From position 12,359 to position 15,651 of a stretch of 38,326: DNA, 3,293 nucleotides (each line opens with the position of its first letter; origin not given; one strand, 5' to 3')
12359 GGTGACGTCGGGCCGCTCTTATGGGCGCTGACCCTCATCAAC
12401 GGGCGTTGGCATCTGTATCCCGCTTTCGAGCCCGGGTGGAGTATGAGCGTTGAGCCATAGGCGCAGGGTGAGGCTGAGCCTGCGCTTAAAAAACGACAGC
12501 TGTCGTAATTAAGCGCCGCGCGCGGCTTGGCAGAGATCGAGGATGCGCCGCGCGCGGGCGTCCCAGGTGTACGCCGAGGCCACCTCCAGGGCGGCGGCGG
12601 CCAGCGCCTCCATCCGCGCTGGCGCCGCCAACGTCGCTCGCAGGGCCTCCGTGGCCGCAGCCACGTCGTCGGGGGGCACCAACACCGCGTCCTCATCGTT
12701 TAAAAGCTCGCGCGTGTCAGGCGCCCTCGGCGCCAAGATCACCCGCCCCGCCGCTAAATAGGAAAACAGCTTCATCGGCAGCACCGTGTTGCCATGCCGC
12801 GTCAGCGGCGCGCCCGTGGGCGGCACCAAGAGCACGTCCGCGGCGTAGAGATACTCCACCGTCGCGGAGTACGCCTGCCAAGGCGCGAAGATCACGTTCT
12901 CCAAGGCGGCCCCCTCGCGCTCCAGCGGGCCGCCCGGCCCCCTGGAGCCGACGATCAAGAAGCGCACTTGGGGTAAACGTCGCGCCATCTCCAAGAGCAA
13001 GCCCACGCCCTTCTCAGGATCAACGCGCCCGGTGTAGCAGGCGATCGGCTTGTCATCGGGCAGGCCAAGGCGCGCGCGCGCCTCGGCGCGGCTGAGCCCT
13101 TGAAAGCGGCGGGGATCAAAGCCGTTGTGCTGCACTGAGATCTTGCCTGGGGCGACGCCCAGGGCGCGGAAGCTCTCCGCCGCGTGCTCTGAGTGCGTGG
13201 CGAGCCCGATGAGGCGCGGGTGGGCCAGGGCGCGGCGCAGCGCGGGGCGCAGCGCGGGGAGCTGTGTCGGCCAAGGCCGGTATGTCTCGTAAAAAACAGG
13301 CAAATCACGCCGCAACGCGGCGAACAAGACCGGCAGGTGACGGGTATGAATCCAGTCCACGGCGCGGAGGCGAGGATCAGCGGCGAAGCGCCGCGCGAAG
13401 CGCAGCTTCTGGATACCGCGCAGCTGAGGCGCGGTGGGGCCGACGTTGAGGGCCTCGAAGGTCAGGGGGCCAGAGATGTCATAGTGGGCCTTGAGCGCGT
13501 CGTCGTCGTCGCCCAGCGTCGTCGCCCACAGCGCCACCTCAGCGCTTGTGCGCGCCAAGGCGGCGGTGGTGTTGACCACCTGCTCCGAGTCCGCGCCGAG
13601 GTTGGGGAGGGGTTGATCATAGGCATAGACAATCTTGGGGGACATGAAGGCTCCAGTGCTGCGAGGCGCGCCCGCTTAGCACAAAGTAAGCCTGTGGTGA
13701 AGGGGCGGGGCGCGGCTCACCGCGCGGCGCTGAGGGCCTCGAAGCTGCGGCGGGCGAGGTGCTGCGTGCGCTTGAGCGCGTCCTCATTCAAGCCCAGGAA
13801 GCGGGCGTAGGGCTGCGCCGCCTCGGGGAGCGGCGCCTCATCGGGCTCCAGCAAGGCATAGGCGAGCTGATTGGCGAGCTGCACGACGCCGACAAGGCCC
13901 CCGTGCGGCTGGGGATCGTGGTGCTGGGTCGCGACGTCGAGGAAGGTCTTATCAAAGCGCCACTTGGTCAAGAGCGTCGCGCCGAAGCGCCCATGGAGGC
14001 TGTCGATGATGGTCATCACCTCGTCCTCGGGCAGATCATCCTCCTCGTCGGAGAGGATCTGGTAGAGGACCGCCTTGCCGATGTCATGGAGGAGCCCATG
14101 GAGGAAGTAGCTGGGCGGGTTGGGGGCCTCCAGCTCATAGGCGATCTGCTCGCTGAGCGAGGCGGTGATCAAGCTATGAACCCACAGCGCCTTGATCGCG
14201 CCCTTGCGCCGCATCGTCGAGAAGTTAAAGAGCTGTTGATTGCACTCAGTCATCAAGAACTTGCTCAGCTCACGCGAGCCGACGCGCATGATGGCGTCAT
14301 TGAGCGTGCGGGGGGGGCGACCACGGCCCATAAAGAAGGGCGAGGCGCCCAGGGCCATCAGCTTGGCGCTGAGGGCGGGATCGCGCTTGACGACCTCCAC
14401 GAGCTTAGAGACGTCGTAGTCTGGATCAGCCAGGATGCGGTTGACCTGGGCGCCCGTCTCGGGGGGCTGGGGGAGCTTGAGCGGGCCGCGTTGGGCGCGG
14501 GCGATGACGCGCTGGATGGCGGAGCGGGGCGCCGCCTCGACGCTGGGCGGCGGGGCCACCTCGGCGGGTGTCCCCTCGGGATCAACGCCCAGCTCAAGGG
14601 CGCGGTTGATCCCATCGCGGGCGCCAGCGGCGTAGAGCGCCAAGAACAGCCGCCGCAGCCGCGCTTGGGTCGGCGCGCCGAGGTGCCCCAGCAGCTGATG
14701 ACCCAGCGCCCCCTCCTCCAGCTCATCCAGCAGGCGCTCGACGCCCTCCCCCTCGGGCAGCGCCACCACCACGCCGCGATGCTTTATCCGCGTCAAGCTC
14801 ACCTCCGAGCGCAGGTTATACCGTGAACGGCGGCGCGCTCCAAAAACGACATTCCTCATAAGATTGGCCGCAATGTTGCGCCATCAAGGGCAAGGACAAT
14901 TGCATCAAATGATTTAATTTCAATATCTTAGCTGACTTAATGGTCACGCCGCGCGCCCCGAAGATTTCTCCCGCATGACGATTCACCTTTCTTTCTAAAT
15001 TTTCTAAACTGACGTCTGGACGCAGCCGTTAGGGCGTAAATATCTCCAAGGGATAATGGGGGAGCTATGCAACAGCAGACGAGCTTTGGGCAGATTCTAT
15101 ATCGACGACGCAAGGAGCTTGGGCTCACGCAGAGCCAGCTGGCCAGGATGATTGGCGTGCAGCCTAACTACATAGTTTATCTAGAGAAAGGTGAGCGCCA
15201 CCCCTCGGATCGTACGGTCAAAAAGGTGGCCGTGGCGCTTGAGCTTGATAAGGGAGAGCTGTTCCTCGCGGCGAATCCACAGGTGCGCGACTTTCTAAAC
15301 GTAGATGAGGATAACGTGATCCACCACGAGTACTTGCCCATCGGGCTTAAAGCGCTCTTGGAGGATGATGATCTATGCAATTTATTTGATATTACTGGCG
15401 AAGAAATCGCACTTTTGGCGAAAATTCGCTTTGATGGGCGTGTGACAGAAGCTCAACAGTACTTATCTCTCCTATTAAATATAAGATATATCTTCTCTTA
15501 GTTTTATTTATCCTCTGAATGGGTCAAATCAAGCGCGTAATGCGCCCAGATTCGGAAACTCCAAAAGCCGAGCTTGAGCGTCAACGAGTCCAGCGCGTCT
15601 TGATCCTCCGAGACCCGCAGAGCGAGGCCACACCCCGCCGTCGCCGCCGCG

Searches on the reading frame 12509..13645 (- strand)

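Call 6: search_protein_families(library=pfam, proteins=[window:12509-13645:-], max_evalue=0.001)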
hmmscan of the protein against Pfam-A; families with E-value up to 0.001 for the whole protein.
window:12509-13645:- (378 aa): 5 families
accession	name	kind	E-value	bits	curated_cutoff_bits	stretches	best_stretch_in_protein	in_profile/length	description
PF13692.12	Glyco_trans_1_4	-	1.5e-15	58.2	27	1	200-339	2-140/142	Glycosyl transferases group 1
PF13524.12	Glyco_trans_1_2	-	1.9e-14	54.3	25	1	217-370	5-144/144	Glycosyl transferase-like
PF00534.26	Glycos_transf_1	-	3.8e-13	49.8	26.4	1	186-352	2-169/172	Glycosyl transferases group 1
PF13439.12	Glyco_transf_4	-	9.1e-09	36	28.5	1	23-180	8-170/170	Glycosyltransferase Family 4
PF13579.12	Glyco_trans_4_4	-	6.2e-05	23.8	29.7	1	23-175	7-158/158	Glycosyl transferase 4-like domain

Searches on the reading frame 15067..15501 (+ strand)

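Call 6: search_protein_families(library=pfam, proteins=[window:15067-15501:+], max_evalue=0.001)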
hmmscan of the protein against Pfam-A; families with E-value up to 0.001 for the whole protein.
window:15067-15501:+ (144 aa): 4 families
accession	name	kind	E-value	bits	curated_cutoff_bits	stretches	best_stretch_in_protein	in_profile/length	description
PF01381.28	HTH_3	-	4.9e-15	55.7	23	1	11-64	1-54/55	Helix-turn-helix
PF13560.12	HTH_31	-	4.6e-10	40.1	27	1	7-64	2-60/64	Helix-turn-helix domain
PF12844.13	HTH_19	-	2.1e-09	37.6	30.2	1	8-70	1-63/64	Helix-turn-helix domain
PF13413.12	HTH_25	-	0.00088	19.5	24.6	0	11-43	2-34/62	Helix-turn-helix domain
